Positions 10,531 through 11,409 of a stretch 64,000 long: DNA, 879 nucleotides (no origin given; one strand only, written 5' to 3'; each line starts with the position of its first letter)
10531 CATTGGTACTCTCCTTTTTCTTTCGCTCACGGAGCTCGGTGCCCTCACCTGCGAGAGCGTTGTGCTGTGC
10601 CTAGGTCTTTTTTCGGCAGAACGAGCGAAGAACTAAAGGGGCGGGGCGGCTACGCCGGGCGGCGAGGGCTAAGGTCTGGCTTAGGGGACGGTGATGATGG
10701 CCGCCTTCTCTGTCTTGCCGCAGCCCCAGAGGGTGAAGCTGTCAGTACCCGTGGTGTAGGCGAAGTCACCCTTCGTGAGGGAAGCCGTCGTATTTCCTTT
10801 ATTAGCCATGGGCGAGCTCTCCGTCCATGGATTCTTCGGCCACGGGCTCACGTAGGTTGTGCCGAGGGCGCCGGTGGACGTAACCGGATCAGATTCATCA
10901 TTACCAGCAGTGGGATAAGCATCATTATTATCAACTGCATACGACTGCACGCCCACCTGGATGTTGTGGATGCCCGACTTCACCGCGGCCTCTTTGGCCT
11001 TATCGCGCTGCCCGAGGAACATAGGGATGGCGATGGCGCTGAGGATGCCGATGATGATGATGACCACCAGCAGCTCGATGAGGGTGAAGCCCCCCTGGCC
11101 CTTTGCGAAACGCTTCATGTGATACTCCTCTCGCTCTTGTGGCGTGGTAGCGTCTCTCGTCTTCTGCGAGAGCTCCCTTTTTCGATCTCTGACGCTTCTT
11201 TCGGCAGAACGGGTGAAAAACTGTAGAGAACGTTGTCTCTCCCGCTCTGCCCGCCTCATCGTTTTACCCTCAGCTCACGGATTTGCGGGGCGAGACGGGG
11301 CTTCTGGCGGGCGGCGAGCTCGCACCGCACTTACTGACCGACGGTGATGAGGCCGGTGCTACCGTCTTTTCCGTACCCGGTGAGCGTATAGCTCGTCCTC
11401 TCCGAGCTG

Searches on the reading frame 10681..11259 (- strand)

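Call 18: search_protein_families(library=pfam, max_evalue=0.00001, proteins=[window:10681-11259:-])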
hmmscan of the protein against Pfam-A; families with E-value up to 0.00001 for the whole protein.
window:10681-11259:- (192 aa): 1 family
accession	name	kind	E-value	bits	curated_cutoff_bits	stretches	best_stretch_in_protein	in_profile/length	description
PF07963.17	N_methyl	-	2.9e-08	33.4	21.2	1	53-78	2-27/27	Prokaryotic N-terminal methylation motif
